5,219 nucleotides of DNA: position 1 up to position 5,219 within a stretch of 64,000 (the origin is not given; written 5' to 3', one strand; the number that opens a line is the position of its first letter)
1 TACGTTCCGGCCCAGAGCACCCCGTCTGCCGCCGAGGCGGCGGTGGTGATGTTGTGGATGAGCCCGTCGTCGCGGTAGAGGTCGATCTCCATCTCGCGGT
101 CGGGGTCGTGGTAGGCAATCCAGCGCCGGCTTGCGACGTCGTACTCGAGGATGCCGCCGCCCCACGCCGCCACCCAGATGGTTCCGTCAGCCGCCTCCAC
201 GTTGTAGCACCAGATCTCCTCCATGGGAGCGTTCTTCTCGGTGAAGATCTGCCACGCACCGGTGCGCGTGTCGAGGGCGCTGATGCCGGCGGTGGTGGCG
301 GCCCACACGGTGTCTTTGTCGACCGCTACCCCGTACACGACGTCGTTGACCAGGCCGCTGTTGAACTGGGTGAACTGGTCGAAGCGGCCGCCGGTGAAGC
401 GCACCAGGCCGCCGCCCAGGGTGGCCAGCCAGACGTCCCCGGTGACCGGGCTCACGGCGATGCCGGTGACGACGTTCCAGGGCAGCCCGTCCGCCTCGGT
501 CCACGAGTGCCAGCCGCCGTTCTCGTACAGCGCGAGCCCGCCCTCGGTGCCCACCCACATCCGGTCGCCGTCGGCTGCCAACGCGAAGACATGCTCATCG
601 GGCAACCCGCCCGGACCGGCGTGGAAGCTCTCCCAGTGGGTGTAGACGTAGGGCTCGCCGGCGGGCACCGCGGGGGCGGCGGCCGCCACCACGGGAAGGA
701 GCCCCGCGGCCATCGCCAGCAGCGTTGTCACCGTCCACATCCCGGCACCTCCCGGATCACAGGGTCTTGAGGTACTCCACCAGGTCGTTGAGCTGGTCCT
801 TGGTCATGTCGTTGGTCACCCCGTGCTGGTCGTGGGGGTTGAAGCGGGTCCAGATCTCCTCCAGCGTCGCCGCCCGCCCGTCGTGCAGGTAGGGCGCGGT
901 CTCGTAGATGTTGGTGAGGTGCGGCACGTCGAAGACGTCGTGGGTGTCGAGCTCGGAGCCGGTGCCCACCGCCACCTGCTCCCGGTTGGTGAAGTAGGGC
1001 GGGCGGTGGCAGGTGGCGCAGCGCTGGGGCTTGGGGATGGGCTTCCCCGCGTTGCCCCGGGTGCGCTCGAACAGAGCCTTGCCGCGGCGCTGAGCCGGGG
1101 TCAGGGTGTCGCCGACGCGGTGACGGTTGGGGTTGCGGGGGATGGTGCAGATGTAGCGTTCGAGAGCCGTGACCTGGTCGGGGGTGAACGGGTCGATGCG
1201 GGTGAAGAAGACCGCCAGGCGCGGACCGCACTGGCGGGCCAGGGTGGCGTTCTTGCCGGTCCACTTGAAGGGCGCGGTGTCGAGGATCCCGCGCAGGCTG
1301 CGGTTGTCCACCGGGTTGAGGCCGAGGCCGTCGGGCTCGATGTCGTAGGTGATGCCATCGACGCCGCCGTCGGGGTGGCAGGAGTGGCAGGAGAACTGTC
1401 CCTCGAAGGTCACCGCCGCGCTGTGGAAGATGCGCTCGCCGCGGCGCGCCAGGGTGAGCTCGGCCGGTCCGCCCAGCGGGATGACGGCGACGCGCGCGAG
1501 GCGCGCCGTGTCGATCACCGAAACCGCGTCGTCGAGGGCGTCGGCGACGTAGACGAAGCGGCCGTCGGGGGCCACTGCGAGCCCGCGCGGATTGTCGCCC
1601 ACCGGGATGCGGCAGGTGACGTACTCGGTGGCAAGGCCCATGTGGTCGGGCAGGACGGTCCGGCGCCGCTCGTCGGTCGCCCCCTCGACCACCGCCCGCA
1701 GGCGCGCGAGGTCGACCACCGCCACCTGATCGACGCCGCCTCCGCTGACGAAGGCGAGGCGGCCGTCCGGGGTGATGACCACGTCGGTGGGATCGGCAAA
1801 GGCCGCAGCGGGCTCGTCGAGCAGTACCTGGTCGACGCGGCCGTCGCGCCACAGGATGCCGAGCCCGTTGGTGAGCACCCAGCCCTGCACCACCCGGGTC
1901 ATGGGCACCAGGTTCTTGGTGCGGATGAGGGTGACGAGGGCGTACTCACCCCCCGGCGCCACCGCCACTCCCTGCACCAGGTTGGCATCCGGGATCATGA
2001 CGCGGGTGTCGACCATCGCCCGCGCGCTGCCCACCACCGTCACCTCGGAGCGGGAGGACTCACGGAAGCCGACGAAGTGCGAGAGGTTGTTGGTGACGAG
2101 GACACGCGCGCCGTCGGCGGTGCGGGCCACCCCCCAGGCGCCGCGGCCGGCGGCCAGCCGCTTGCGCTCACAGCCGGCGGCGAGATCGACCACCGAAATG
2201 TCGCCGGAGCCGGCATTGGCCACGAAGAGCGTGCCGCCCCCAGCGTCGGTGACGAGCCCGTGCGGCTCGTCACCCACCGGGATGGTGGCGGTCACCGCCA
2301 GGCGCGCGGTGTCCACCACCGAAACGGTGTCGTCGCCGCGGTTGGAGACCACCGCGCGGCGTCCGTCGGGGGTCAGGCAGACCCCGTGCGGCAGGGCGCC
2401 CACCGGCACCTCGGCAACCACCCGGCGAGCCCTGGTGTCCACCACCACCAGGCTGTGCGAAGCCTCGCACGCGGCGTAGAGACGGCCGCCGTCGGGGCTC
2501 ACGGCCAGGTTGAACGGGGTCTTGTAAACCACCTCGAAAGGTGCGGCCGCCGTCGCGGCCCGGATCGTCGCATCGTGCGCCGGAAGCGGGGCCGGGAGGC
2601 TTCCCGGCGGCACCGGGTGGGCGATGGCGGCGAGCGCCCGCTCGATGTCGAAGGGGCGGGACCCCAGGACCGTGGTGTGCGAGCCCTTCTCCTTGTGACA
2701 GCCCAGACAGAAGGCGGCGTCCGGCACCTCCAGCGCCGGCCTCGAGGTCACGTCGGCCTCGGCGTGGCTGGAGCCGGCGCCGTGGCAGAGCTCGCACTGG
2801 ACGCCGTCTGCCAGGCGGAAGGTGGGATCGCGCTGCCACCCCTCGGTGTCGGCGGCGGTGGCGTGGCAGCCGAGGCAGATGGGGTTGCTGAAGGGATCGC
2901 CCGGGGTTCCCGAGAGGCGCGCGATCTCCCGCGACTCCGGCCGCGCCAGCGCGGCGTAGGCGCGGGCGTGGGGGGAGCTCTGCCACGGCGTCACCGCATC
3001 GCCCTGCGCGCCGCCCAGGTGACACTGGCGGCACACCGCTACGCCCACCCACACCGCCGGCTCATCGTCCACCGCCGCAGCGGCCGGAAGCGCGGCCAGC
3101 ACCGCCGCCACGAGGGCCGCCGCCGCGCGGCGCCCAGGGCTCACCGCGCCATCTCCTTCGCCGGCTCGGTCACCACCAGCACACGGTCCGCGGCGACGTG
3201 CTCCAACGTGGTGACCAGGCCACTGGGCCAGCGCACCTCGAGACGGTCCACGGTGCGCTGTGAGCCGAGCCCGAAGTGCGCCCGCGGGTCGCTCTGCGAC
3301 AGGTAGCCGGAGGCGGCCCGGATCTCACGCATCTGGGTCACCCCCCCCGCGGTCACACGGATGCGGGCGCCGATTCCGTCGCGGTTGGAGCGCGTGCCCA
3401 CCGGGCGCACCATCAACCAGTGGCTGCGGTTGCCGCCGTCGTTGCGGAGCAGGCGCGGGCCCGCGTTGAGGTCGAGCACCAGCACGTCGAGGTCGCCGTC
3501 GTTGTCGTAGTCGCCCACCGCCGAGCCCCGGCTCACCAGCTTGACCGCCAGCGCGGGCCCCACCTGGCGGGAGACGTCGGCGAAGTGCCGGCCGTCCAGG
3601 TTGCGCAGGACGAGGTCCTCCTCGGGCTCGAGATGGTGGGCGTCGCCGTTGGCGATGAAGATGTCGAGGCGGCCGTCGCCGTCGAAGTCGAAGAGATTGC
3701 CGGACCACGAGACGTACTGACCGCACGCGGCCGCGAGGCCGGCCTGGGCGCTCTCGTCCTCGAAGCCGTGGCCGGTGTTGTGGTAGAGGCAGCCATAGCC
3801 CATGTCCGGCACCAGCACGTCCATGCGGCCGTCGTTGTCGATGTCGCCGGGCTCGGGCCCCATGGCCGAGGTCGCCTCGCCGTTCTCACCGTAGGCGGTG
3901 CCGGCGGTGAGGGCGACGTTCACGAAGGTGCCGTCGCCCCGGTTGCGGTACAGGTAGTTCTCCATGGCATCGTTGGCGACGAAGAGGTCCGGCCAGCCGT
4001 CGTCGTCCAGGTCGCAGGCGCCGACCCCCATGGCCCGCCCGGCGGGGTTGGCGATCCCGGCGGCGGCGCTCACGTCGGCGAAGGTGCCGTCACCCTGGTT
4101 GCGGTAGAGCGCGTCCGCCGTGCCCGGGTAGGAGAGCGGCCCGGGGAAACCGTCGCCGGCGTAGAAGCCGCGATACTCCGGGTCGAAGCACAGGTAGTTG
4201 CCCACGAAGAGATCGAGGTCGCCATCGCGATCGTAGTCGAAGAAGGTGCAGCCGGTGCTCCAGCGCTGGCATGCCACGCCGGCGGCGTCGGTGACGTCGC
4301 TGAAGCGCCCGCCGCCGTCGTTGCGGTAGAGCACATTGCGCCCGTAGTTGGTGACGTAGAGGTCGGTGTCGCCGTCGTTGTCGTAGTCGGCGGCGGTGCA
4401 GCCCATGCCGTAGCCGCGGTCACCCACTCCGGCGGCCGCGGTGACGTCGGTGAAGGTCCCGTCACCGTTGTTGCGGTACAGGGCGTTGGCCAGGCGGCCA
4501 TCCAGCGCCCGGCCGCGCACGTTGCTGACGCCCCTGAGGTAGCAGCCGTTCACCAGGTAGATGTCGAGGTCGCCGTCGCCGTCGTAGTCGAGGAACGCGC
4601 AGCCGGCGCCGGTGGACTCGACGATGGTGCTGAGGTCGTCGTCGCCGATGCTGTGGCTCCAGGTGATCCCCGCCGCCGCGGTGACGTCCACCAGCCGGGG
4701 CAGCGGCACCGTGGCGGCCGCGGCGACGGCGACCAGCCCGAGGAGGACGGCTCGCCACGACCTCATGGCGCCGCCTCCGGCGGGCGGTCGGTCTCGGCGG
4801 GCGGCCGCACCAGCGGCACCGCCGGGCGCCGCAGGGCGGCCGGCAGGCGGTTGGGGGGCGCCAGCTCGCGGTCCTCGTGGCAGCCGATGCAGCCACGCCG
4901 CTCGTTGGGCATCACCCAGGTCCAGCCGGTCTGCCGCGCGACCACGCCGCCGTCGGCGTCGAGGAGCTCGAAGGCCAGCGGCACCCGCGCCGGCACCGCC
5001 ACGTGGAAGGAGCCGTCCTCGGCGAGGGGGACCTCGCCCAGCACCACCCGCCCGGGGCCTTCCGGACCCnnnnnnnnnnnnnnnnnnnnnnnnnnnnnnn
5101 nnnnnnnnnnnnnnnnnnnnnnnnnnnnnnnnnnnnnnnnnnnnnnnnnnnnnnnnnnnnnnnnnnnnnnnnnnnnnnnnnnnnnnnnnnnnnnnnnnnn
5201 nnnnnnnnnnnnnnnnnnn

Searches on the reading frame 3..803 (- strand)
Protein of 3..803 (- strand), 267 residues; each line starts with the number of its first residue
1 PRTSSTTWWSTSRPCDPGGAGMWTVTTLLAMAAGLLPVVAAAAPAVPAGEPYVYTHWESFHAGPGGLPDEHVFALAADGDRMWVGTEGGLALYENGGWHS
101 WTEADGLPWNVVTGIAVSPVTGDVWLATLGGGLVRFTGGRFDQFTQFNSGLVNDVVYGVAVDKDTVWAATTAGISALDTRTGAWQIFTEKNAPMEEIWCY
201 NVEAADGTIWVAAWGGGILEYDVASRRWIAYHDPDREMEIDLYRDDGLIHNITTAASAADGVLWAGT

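Call 56: search_protein_families(library=pfam, proteins=[window:3-803:-], max_evalue=0.00001)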
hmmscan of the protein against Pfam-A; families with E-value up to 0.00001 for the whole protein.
window:3-803:- (267 aa): 1 family
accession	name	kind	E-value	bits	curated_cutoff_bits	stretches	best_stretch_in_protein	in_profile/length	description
PF07494.17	Reg_prop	-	2.1e-10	39.9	20.4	0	66-88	1-24/24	Two component regulator propeller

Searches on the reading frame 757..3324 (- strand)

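Call 56: search_protein_families(library=pfam, proteins=[window:757-3324:-], max_evalue=0.00001)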
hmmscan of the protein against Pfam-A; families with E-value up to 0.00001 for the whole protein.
window:757-3324:- (855 aa): 7 families
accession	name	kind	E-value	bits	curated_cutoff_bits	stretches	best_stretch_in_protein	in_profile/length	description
PF13435.11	Cytochrome_C554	-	4.8e-16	59.9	20.8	1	97-182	1-84/84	Cytochrome c554 and c-prime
PF21783.3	YNCE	-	1e-13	51.8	27.1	0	290-359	264-333/339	YNCE-like beta-propeller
PF10282.15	Lactonase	-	9.9e-12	45.1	21.7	1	273-380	196-319/344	Lactonase, 7-bladed beta-propeller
PF25174.1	Beta-prop_THOC3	-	2.5e-07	30.4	305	0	273-392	52-169/272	THOC3 beta-propeller domain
PF03150.19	CCP_MauG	-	3.2e-07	31.5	25.6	0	767-826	22-79/149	Di-haem cytochrome c peroxidase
PF02239.22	Cytochrom_D1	-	1.4e-06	27.6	25.5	0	564-617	64-117/368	Cytochrome D1 heme domain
PF01436.27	NHL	-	2.2e-06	27.8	20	0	578-595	3-19/28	NHL repeat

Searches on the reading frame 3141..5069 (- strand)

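Call 56: search_protein_families(library=pfam, proteins=[window:3141-5069:-], max_evalue=0.00001)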
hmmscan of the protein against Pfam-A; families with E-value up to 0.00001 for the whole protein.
window:3141-5069:- (642 aa): 3 families
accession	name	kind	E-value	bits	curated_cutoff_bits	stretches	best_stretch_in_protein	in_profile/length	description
PF13517.12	FG-GAP_3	-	6.5e-56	187.2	26.9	5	353-420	1-61/61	FG-GAP-like repeat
PF07593.17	UnbV_ASPIC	-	3.8e-25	88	23.4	1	565-631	1-67/68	ASPIC and UnbV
PF01839.29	FG-GAP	-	7.7e-12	45.3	22.1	0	225-253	6-32/37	FG-GAP repeat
